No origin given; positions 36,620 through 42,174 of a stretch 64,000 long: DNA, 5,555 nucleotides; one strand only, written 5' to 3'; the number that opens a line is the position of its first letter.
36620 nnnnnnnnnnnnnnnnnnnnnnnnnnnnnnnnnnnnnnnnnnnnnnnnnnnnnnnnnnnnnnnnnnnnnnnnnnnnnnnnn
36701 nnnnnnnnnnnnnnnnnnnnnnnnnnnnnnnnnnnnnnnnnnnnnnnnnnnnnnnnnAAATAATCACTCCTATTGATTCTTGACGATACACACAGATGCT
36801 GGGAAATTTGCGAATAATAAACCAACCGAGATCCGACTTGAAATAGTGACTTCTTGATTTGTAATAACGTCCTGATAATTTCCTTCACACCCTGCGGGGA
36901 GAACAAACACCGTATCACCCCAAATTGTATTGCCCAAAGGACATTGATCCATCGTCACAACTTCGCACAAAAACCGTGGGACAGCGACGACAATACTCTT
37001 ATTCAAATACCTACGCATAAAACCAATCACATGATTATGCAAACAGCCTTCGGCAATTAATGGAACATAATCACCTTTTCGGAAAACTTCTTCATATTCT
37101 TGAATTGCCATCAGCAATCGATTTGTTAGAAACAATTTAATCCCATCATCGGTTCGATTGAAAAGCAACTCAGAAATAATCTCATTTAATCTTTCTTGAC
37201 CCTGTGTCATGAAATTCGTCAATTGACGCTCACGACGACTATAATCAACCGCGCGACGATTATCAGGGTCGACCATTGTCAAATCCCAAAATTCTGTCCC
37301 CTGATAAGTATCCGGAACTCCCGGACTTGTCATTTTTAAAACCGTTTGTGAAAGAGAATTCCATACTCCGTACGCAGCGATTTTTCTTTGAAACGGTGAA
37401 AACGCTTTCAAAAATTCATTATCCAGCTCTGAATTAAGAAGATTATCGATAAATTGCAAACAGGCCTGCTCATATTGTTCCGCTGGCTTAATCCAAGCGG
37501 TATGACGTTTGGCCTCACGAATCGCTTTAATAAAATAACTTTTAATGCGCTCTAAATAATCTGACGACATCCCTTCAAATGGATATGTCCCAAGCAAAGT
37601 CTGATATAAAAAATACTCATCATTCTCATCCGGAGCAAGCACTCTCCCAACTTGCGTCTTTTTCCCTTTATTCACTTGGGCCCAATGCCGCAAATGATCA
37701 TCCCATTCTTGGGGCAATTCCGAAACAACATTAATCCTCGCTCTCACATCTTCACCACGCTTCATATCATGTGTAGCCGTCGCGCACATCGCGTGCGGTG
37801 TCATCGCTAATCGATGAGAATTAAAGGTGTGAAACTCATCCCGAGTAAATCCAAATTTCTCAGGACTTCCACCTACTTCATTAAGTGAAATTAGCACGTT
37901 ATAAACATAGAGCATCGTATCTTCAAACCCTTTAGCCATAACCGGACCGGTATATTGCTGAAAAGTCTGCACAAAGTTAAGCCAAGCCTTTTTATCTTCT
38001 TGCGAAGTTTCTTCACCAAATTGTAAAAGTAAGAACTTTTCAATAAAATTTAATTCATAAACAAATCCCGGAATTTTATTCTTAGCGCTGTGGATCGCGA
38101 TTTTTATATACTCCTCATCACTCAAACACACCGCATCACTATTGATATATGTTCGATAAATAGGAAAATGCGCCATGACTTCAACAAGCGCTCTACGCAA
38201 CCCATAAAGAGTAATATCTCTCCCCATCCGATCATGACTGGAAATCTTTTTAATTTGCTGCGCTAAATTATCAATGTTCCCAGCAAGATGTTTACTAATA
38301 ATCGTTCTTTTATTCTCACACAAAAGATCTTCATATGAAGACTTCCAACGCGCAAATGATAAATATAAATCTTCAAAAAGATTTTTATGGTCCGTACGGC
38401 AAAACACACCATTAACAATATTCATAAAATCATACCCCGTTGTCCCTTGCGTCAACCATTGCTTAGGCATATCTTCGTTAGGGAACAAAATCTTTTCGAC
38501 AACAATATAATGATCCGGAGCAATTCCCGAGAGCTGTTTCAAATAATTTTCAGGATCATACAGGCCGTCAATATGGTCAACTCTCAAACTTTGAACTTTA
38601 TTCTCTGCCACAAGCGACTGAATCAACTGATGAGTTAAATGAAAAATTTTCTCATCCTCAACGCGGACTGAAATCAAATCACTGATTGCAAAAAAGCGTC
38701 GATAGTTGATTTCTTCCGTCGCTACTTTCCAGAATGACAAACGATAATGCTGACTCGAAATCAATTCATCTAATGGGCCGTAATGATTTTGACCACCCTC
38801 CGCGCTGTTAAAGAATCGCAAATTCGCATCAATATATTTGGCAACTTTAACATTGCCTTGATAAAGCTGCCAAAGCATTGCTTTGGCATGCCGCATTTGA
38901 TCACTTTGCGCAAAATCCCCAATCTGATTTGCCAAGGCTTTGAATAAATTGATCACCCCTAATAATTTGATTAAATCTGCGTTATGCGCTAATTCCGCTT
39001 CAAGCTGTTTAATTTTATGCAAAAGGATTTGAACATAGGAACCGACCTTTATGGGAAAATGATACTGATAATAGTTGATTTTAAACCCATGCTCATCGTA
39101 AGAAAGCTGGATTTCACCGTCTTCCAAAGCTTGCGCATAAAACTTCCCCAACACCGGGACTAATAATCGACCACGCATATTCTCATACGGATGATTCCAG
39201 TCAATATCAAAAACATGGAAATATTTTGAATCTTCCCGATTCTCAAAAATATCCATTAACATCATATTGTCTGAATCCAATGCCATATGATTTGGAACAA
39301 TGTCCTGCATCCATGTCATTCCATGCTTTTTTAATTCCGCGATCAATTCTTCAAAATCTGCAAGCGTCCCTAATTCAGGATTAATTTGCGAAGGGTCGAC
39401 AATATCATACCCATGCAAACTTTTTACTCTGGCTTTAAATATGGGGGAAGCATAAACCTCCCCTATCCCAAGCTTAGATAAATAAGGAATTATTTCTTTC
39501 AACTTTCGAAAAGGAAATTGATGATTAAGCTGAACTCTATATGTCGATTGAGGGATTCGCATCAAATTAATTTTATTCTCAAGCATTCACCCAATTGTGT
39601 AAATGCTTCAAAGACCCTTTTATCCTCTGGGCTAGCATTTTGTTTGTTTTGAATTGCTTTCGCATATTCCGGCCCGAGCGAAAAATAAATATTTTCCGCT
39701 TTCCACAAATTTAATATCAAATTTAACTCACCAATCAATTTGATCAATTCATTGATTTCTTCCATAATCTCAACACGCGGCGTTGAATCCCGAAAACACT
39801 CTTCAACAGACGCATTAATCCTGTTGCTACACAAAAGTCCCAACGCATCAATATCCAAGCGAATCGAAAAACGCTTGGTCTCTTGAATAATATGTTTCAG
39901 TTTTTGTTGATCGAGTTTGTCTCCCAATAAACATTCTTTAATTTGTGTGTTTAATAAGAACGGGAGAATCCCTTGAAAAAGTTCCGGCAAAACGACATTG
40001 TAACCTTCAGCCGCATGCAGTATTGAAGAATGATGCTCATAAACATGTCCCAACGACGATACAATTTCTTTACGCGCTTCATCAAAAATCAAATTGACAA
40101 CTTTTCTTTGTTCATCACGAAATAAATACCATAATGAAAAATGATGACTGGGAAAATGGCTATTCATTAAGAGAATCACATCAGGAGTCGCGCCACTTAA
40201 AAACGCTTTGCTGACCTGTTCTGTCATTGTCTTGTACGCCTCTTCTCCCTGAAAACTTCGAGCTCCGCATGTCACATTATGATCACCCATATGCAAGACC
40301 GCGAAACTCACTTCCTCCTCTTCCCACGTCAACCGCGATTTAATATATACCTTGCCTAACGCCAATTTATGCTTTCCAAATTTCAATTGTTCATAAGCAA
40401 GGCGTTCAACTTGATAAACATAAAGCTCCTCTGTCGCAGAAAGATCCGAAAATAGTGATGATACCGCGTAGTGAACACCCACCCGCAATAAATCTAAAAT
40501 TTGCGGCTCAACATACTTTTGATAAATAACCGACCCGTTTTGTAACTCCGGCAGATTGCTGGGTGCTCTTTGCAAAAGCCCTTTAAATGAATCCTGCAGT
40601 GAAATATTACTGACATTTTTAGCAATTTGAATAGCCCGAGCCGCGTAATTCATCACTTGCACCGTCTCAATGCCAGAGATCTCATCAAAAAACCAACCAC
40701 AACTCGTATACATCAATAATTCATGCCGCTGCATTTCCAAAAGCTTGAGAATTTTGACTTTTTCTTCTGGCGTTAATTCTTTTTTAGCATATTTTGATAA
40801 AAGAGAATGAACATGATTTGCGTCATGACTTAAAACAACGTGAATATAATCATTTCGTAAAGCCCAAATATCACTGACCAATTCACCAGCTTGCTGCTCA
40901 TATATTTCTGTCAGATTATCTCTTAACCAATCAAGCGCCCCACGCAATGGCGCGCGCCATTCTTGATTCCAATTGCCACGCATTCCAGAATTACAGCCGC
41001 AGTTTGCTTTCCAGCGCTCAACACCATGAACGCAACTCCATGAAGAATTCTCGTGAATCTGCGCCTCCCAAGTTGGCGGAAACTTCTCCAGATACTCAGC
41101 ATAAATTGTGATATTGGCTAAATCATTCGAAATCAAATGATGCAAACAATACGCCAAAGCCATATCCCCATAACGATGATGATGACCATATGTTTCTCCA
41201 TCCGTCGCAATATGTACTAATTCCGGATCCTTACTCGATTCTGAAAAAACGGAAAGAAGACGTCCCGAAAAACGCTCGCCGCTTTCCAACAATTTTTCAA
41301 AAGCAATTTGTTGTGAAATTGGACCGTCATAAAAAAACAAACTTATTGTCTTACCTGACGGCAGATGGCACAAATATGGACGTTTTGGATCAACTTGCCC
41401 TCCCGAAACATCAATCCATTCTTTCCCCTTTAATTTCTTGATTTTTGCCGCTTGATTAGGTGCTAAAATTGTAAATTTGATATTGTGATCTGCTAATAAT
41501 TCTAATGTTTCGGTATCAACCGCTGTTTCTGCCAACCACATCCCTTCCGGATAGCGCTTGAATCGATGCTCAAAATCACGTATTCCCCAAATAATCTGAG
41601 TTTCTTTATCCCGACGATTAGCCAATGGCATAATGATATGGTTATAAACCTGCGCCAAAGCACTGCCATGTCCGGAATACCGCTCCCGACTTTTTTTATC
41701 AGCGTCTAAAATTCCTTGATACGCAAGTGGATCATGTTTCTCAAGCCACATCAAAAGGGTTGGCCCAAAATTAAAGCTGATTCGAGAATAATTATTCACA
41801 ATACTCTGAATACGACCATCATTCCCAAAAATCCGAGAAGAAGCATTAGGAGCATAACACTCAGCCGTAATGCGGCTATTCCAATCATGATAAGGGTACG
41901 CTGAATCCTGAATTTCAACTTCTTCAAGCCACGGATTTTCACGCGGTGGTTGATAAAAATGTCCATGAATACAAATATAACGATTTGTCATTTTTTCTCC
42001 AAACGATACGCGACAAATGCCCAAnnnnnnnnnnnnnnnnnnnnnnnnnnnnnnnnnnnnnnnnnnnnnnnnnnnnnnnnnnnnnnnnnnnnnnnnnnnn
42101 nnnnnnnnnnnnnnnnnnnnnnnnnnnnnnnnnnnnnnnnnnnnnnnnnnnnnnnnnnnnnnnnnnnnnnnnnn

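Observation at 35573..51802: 16-kb TetR-headed operon joins the GlgE, TreS-Pep2, GlgB and TreY/TreZ routes and ends in cdaA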

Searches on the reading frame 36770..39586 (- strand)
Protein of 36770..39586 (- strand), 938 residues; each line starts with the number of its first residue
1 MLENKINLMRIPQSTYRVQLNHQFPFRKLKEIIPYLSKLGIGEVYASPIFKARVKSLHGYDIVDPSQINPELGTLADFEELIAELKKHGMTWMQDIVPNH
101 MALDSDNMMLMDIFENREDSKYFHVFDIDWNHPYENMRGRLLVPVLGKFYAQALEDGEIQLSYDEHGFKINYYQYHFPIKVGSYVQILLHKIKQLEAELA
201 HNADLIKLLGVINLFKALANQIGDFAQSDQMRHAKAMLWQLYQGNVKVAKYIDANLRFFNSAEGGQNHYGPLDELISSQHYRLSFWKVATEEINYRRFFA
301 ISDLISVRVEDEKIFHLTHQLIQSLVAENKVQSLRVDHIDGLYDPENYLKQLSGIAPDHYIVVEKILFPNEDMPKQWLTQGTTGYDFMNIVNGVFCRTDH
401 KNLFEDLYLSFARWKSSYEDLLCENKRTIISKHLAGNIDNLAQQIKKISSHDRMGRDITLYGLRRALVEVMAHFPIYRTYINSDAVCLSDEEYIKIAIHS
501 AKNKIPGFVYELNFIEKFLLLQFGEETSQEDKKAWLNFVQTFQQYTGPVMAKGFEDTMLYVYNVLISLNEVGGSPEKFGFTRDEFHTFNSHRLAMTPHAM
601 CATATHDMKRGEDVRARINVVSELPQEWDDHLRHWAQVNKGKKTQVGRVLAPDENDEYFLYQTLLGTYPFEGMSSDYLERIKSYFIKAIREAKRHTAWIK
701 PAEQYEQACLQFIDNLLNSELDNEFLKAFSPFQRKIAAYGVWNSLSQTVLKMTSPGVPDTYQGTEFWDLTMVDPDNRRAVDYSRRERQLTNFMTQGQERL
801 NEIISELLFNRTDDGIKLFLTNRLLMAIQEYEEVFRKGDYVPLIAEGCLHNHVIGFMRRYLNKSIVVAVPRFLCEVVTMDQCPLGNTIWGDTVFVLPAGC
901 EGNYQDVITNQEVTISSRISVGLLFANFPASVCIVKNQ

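Call 4: search_protein_families(library=pfam, proteins=[window:36770-39586:-])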
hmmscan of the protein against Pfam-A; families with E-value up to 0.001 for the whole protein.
window:36770-39586:- (938 aa): 1 family
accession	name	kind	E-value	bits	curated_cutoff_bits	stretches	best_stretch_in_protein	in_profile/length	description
PF00128.31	Alpha-amylase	-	1.3e-18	67.9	22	1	33-123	25-114/446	Alpha amylase, catalytic domain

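Call 65: search_protein_families(library=ncbifam, proteins=[window:36770-39586:-], max_evalue=1e-10)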
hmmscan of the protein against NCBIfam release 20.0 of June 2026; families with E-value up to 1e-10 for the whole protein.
window:36770-39586:- (938 aa): 13 families
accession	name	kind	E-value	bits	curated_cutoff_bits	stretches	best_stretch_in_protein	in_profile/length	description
NF011087.0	PRK14511.1-5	equivalog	0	1021.6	1556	2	359-918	405-972/996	malto-oligosyltrehalose synthase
NF011077.0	PRK14507.1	equivalog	1.1e-299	997.6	2148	1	9-933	740-1688/1693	malto-oligosyltrehalose synthase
TIGR02401.1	trehalose_TreY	equivalog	5.4e-272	904.9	498.65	1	12-933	1-836/838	malto-oligosyltrehalose synthase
NF011086.0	PRK14511.1-3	equivalog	8.2e-215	715.8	1411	1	10-934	2-921/924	malto-oligosyltrehalose synthase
NF011088.0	PRK14511.1-6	equivalog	1.3e-208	695.5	1877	2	359-933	428-1006/1009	malto-oligosyltrehalose synthase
NF011085.0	PRK14511.1-2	equivalog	1.3e-205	685.3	1312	1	9-934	1-871/873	malto-oligosyltrehalose synthase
NF011084.0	PRK14511.1-1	equivalog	7.7e-142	474.5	1021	2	272-864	182-676/728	malto-oligosyltrehalose synthase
NF041090.1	Cyc-maltodext_AglB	equivalog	1.5e-17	63.5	540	1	29-130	67-162/470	cyclomaltodextrinase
TIGR02403.1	trehalose_treC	equivalog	1.1e-16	60.6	799.05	1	28-106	28-105/544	alpha,alpha-phosphotrehalase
NF008051.0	PRK10785.1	equivalog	3.8e-15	55.1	568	1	30-102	182-252/607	maltodextrin glucosidase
TIGR02456.1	treS_nterm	equivalog_domain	4e-12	45.4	678.35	1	26-105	27-105/539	maltose alpha-D-glucosyltransferase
NF041321.1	Alpha-amyl_MalA_Halo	equivalog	9.1e-11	40.8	875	0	24-127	279-378/666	alpha-amylase MalA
NF051899.1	BetGalacBglAAgro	equivalog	9.1e-11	40.8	900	0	30-102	31-102/537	beta-galactosidase BglA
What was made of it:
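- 36770..39586 (-): treY (malto-oligosyltrehalose synthase); the start is ATG 39586 or ATG 39562 (TGATG overlap). TIGR02401 905 bits, above the cutoff (call 65).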

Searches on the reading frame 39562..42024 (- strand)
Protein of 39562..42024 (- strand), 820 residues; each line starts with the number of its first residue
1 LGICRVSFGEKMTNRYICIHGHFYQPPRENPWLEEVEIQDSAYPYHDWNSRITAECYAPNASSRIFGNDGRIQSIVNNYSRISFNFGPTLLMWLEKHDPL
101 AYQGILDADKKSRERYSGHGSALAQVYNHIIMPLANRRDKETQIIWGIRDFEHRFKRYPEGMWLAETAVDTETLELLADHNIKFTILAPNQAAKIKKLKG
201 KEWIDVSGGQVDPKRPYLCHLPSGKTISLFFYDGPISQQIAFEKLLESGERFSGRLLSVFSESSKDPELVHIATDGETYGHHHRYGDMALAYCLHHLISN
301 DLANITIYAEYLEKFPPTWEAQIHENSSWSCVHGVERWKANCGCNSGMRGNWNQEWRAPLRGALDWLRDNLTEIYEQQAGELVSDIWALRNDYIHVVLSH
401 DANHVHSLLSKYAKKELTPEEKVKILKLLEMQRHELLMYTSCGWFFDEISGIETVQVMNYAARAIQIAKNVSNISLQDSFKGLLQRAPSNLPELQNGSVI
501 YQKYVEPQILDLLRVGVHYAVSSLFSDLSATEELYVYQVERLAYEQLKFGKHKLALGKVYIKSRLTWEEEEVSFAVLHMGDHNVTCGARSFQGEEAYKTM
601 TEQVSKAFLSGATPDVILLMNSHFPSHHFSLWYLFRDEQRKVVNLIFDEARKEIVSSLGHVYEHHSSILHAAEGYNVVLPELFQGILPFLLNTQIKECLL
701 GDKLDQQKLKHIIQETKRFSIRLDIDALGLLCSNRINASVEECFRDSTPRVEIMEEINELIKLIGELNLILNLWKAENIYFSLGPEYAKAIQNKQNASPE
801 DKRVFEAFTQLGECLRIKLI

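Call 4: search_protein_families(library=pfam, proteins=[window:39562-42024:-])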
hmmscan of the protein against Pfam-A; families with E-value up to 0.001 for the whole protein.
window:39562-42024:- (820 aa): 2 families
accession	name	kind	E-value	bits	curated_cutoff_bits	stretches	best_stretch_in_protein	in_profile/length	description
PF12055.13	DUF3536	-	3e-114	381.6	25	1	352-635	1-284/284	Domain of unknown function (DUF3536)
PF03065.20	Glyco_hydro_57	-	3.6e-17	63.1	21.2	1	116-318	99-285/291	Glycosyl hydrolase family 57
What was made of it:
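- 39562..41991 (-): GH57 + DUF3536 protein (α-glucan-active enzyme of unknown specificity). Pfam DUF3536 382 bits and GH57 63 bits (call 4).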

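Call 65: search_protein_families(library=ncbifam, proteins=[window:39562-42024:-], max_evalue=1e-10)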
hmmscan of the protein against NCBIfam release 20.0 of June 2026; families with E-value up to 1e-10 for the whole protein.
window:39562-42024:- (820 aa): 0 families
